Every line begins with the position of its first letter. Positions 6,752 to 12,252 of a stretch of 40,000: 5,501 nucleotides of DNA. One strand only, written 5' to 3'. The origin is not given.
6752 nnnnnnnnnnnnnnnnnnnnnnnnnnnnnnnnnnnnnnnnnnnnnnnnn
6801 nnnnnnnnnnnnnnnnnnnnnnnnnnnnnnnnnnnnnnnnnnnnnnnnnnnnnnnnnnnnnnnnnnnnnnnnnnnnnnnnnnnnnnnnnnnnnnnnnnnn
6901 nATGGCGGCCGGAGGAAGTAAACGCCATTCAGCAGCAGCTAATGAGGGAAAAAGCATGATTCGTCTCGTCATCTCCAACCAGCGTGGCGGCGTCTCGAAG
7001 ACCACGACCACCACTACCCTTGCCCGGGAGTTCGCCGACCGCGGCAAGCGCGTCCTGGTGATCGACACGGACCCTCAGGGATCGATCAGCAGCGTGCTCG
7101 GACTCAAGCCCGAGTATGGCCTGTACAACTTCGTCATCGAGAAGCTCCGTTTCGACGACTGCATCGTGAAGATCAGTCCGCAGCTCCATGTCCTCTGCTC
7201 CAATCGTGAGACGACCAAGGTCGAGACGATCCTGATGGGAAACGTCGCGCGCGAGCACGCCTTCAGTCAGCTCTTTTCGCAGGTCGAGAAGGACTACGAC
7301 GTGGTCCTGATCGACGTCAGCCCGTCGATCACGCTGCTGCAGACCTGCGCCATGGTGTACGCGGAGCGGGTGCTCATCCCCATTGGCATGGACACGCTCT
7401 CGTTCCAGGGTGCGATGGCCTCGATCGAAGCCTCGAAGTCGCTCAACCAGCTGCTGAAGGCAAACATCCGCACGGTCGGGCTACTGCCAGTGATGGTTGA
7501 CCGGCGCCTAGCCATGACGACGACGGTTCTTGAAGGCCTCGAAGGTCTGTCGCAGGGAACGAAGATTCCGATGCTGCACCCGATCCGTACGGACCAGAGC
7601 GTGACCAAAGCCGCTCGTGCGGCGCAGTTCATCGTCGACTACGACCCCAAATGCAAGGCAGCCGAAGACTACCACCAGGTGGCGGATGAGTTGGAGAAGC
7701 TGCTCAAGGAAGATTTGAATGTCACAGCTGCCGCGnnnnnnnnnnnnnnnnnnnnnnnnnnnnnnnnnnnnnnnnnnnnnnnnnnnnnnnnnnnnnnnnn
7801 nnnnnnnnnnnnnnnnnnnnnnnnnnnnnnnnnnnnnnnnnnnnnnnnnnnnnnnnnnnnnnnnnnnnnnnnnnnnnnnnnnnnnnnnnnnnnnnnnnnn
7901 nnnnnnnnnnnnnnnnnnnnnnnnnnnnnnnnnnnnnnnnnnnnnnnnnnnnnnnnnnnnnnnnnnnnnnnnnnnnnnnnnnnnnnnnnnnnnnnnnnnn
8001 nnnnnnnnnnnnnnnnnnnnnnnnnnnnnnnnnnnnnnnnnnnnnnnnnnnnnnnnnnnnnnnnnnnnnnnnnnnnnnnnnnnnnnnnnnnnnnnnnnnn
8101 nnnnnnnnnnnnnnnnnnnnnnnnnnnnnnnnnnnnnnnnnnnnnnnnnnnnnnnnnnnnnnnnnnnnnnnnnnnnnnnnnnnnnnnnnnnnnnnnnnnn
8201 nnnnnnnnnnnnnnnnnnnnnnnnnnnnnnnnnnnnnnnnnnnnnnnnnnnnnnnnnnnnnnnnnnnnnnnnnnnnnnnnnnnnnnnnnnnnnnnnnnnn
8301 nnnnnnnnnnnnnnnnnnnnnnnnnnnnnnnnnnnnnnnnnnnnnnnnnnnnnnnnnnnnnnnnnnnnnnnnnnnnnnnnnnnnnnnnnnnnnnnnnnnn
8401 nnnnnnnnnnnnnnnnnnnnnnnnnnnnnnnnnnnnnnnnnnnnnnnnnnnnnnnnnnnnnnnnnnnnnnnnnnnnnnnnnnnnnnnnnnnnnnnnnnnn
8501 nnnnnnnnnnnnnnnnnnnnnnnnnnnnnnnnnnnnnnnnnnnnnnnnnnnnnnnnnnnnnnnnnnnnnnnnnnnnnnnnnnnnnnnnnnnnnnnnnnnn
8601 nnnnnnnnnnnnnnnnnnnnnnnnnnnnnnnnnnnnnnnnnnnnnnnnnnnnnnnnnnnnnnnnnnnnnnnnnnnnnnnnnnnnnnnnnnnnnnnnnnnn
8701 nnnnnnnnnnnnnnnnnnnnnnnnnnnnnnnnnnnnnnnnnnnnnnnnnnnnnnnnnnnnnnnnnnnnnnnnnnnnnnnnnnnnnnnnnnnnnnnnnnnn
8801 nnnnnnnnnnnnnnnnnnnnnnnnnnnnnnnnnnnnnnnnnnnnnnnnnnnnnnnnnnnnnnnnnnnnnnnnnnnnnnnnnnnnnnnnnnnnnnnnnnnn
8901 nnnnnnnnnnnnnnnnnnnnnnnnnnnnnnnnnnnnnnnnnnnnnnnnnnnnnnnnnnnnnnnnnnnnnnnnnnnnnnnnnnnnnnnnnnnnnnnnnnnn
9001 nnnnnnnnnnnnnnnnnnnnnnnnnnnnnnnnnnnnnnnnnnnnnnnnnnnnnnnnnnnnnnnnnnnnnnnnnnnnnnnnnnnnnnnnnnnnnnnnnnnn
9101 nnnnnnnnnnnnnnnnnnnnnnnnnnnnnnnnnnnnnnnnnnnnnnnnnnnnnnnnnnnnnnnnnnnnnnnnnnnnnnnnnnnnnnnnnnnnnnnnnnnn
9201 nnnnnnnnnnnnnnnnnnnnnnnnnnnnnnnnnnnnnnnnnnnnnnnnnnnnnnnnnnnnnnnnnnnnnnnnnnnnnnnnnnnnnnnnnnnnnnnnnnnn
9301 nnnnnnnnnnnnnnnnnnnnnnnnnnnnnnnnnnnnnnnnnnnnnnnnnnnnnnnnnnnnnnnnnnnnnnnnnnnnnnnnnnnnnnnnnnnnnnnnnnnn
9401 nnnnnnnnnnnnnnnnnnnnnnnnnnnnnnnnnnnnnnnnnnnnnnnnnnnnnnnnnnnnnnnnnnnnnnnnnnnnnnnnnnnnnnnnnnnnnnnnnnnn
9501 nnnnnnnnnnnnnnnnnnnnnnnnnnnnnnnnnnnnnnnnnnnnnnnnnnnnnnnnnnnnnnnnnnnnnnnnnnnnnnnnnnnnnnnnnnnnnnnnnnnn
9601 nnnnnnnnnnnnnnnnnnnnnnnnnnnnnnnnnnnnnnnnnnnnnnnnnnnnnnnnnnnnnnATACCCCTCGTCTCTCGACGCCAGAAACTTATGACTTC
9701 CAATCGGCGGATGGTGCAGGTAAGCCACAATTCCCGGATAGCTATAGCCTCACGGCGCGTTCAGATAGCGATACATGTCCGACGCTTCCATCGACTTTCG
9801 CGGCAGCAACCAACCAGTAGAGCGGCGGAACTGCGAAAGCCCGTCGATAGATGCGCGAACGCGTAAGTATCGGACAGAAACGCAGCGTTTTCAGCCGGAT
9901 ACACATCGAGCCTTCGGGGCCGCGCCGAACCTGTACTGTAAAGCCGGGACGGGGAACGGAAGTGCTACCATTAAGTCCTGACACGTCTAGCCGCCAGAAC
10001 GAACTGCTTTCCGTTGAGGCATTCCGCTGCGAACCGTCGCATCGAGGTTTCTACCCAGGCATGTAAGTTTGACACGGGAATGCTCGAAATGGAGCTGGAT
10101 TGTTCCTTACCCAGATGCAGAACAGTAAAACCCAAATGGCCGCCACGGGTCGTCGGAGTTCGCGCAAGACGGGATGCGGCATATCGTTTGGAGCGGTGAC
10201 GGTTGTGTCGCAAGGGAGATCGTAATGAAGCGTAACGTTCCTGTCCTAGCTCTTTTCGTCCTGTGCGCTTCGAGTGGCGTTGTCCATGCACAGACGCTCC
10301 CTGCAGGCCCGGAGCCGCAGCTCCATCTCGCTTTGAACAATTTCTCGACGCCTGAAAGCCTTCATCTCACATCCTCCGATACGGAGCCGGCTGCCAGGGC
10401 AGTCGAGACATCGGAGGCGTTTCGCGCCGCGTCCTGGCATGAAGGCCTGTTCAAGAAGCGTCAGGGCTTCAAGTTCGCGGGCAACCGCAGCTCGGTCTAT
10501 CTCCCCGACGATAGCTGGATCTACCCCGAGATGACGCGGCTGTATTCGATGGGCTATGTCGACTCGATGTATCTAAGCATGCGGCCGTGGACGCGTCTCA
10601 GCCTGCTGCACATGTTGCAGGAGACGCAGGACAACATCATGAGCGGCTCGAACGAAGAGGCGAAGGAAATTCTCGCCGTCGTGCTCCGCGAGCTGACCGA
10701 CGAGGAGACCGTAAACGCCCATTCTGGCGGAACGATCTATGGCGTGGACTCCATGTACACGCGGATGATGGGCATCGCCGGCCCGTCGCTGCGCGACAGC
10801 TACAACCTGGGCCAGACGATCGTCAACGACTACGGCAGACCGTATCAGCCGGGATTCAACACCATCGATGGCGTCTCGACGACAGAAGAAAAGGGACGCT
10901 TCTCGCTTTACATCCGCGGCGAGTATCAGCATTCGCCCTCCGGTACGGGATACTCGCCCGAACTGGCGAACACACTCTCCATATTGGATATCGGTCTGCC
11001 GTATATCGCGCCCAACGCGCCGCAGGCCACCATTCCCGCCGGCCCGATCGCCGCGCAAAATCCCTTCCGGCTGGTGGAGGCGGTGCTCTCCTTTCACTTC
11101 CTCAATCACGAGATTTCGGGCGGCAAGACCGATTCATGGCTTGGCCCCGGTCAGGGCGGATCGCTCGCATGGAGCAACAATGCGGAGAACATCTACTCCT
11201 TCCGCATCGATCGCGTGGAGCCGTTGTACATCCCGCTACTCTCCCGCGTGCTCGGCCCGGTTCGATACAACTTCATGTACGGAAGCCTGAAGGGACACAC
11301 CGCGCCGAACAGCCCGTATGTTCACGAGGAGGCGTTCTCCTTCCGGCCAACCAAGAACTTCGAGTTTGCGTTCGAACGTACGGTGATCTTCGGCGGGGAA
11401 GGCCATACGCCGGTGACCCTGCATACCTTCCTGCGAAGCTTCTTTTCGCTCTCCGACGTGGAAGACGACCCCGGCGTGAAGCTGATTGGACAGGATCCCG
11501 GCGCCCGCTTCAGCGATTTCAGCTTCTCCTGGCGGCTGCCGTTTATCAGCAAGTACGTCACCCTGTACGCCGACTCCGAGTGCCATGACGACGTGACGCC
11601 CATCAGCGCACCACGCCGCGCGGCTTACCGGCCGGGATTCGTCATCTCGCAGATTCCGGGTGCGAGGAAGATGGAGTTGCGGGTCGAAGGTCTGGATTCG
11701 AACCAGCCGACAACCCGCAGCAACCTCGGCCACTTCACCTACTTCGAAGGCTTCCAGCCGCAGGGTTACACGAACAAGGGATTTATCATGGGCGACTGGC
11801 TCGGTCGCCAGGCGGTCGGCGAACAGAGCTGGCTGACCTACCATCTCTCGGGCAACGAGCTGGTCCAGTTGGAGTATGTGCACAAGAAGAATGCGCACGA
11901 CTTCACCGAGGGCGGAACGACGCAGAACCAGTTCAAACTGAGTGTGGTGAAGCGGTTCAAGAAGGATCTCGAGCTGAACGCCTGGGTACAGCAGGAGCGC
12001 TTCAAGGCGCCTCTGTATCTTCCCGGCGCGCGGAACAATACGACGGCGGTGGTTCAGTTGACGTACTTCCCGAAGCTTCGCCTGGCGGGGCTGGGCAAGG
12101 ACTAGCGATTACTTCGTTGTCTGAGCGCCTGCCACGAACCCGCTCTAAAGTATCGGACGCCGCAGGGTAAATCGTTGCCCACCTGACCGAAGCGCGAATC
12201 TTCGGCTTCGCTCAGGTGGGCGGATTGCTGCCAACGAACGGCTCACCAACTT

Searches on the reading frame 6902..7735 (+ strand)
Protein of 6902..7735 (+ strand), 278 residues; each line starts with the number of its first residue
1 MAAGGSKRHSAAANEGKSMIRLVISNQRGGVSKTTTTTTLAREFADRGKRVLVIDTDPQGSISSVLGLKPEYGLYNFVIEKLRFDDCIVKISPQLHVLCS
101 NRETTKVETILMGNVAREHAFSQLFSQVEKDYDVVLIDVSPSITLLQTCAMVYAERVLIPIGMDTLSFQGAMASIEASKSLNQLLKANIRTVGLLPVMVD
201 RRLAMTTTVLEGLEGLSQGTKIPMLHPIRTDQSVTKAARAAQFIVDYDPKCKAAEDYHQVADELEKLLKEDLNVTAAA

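Call 7: search_protein_families(library=pfam, proteins=[window:6902-7735:+])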
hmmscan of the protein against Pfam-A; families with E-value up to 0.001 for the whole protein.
window:6902-7735:+ (278 aa): 7 families
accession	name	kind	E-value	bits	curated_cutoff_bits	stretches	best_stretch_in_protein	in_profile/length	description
PF13614.12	AAA_31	-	1.2e-37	130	27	1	23-189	5-175/177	AAA domain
PF01656.29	CbiA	-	1.4e-18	67.5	25.4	1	23-238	2-119/125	CobQ/CobB/MinD/ParA nucleotide binding domain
PF10609.15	ParA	-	1.1e-11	45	27.1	1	22-264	6-245/246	NUBPL iron-transfer P-loop NTPase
PF00142.24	Fer4_NifH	-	1.5e-10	41.5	25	1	173-265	157-245/271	4Fe-4S iron sulfur cluster binding proteins, NifH/frxC family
PF06564.18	CBP_BcsQ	-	8.8e-09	35.7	21.3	1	19-144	1-127/234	Cellulose biosynthesis protein BcsQ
PF02374.21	ArsA_ATPase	-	2.4e-08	34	24.3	1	23-69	4-50/305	Anion-transporting ATPase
PF09140.17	MipZ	-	3.7e-07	30.2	20.7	1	22-165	3-133/262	ATPase MipZ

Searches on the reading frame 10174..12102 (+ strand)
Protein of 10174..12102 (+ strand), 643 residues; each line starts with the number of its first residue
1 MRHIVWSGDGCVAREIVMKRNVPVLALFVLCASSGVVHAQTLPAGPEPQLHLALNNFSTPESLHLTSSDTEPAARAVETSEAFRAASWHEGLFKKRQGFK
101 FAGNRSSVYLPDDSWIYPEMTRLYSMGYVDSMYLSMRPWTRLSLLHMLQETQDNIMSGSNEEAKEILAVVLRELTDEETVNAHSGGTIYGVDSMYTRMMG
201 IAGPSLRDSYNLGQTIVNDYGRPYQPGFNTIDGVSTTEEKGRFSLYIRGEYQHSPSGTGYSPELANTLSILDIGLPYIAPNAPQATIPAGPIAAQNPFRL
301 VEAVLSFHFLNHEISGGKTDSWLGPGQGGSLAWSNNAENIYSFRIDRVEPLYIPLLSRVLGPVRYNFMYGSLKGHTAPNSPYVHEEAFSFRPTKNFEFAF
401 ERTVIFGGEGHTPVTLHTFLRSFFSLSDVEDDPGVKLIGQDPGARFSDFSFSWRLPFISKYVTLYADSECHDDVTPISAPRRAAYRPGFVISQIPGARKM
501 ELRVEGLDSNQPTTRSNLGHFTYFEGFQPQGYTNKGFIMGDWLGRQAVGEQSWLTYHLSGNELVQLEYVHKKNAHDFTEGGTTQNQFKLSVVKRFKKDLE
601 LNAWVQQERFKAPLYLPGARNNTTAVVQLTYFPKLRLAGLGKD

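Call 7: search_protein_families(library=pfam, proteins=[window:10174-12102:+])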
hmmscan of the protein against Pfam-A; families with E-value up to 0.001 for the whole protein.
window:10174-12102:+ (643 aa): 1 family
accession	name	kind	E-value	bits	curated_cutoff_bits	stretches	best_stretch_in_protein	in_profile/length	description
PF14052.12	Caps_assemb_Wzi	-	9.4e-110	367.7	30.1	1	202-622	7-390/392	Capsule assembly protein Wzi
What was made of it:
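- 10174..12105 (+): Convergent Wzi-family gene. Pfam Caps_assemb_Wzi, E 9e-110 (call 7).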

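Call 12: search_protein_families(library=ncbifam, proteins=[window:10174-12102:+], max_evalue=0.01)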
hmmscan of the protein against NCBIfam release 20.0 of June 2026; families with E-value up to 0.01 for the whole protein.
window:10174-12102:+ (643 aa): 0 families

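Call 51: find_homologous_proteins(query=window:10174-12102:+)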
Query window:10174-12102:+ (643 aa): 5892 proteins with E <= 0.001 among 8000 candidates; the best 120 are listed.
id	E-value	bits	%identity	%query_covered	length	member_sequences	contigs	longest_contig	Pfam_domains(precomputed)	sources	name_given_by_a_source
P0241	0.0e+0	1372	100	92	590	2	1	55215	PF14052.13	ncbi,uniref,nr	ncbi:capsule assembly Wzi family protein [Granulicella rosea]|uniref:capsule assembly Wzi family pro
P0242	6.8e-256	869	69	83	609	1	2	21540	PF14052.13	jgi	jgi:hypothetical protein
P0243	1.5e-250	851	69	83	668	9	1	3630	PF14052.13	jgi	jgi:hypothetical protein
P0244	2.9e-245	834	67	82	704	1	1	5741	PF14052.13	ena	-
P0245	5.2e-243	826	66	82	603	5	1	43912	PF14052.13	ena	-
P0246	1.1e-241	822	66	82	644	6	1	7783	PF14052.13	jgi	-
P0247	1.8e-241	821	68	82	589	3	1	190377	PF14052.13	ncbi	-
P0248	2.1e-241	821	61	96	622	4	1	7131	PF14052.13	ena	-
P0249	2.4e-241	821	62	93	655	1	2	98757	PF14052.13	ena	-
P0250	3.0e-241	821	66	83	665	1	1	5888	PF14052.13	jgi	jgi:hypothetical protein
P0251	2.0e-240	818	67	82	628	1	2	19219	PF14052.13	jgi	jgi:hypothetical protein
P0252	2.6e-240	817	60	96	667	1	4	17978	PF14052.13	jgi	jgi:hypothetical protein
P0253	6.9e-240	816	60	95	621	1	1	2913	PF14052.13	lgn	-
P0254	1.2e-239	815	66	83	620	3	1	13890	PF14052.13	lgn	-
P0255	1.2e-239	815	66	82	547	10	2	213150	PF14052.13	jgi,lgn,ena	jgi:hypothetical protein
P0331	9.3e-233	792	64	83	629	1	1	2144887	PF14052.13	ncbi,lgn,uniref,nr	ncbi:capsule assembly Wzi family protein [Granulicella arctica]|uniref:Capsule assembly protein Wzi 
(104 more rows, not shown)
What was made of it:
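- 10174..12105 (+): Orthologues at 57-69% identity are widespread in Acidobacteriaceae (call 51).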

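Call 52: find_encoding_contigs(protein=P0242, flank=10000, max_places=1)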
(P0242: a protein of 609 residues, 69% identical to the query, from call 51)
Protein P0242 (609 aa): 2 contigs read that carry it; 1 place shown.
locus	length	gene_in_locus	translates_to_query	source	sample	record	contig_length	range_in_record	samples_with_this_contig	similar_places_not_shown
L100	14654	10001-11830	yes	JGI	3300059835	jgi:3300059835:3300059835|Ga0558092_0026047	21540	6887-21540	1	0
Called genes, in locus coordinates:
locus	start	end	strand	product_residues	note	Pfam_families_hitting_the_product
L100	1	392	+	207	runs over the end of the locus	-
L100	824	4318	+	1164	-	PF13620:CarboxypepD_reg, PF13715:CarbopepD_reg_2 (faint), PF25183:OMP_b-brl_4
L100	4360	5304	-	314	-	PF14099:Polysacc_lyase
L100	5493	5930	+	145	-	PF00111:Fer2 (weak)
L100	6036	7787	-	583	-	PF00654:Voltage_CLC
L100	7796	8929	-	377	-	PF24575:TPR_Slam (faint), PF13424:TPR_12 (faint), PF13431:TPR_17 (faint), PF13432:TPR_16 (weak), PF14559:TPR_19 (weak), PF13371:TPR_9 (weak), PF13432:TPR_16 (weak), PF14559:TPR_19 (weak), +9 more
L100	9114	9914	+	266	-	PF03808:Glyco_tran_WecG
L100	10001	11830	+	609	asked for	PF14052:Caps_assemb_Wzi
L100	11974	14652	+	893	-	?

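Call 53: find_encoding_contigs(protein=P0331, flank=10000, max_places=1)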
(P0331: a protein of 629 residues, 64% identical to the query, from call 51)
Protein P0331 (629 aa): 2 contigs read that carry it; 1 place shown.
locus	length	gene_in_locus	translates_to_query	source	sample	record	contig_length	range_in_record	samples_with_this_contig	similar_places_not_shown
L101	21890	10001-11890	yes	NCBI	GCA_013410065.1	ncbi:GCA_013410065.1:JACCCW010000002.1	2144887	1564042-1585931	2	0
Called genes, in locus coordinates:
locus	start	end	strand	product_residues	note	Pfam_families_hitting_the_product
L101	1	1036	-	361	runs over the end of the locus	PF01370:Epimerase, PF04321:RmlD_sub_bind (weak), PF16363:GDP_Man_Dehyd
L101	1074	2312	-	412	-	PF13439:Glyco_transf_4, PF13579:Glyco_trans_4_4, PF00534:Glycos_transf_1, PF13692:Glyco_trans_1_4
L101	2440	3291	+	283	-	PF12911:OppC_N, PF00528:BPD_transp_1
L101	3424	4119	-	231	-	PF00596:Aldolase_II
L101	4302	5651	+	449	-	PF01960:ArgJ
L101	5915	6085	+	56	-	-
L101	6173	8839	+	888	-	PF28598:PDH_E1_N (weak), PF00456:Transketolase_N, PF17831:PDH_E1_M, PF22613:Transketolase_C_1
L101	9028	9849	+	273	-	PF00676:E1_dh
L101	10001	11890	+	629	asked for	PF14052:Caps_assemb_Wzi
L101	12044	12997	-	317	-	PF01370:Epimerase, PF04321:RmlD_sub_bind (weak), PF16363:GDP_Man_Dehyd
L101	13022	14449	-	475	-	PF00070:Pyr_redox (faint), PF01210:NAD_Gly3P_dh_N (weak), PF03721:UDPG_MGDP_dh_N, PF00984:UDPG_MGDP_dh, PF03720:UDPG_MGDP_dh_C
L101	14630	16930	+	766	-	PF02706:Wzz, PF13807:GNVR, PF10609:ParA (weak), PF01656:CbiA, PF13614:AAA_31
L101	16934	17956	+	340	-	PF02563:Poly_export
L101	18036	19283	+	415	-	PF00534:Glycos_transf_1, PF20706:GT4-conflict, PF13692:Glyco_trans_1_4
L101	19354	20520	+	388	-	PF13439:Glyco_transf_4 (weak), PF13579:Glyco_trans_4_4, PF20706:GT4-conflict, PF00534:Glycos_transf_1, PF13692:Glyco_trans_1_4, PF13524:Glyco_trans_1_2 (weak)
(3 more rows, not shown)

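Call 54: find_encoding_contigs(protein=P0247, flank=10000, max_places=1)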
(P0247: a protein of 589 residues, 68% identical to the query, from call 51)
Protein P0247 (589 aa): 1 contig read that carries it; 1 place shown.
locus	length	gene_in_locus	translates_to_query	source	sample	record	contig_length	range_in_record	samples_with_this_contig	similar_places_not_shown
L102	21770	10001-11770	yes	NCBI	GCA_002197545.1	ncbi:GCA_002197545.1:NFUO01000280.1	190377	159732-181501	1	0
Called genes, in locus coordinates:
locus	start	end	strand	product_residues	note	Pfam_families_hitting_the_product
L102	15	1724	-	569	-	PF10670:DUF4198 (faint), PF13715:CarbopepD_reg_2 (faint), PF22904:NOMO1-like_2nd (faint), PF14686:fn3_3 (faint), PF00775:Dioxygenase_C (faint), PF13620:CarboxypepD_reg, PF17210:SdrD_B (faint)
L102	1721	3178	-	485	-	PF13715:CarbopepD_reg_2 (faint), PF13620:CarboxypepD_reg (weak)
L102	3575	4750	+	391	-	PF13579:Glyco_trans_4_4 (weak), PF13439:Glyco_transf_4, PF20706:GT4-conflict, PF00534:Glycos_transf_1, PF13692:Glyco_trans_1_4, PF13524:Glyco_trans_1_2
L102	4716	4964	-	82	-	PF02597:ThiS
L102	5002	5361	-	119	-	-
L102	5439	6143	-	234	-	-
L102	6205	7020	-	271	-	PF08543:Phos_pyr_kin, PF00294:PfkB (weak)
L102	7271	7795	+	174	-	PF03330:DPBB_1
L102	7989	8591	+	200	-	PF00215:OMPdecase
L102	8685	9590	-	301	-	PF19420:DDAH_eukar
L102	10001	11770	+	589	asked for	PF14052:Caps_assemb_Wzi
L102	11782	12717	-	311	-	PF01073:3Beta_HSD (faint), PF01370:Epimerase, PF04321:RmlD_sub_bind (faint), PF16363:GDP_Man_Dehyd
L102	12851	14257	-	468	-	PF00070:Pyr_redox (faint), PF01210:NAD_Gly3P_dh_N (weak), PF03721:UDPG_MGDP_dh_N, PF00984:UDPG_MGDP_dh, PF03720:UDPG_MGDP_dh_C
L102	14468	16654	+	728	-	PF02706:Wzz, PF13807:GNVR (weak), PF01656:CbiA, PF10609:ParA, PF13614:AAA_31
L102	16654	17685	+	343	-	PF02563:Poly_export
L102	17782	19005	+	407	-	PF00534:Glycos_transf_1, PF13692:Glyco_trans_1_4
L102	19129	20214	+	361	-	PF13439:Glyco_transf_4, PF13579:Glyco_trans_4_4, PF20706:GT4-conflict, PF00534:Glycos_transf_1, PF13692:Glyco_trans_1_4, PF13524:Glyco_trans_1_2 (weak)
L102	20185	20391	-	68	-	-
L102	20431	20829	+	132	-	-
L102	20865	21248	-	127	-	PF00072:Response_reg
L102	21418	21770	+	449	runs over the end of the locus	PF00005:ABC_tran, PF13304:AAA_21 (faint), PF09821:AAA_assoc_C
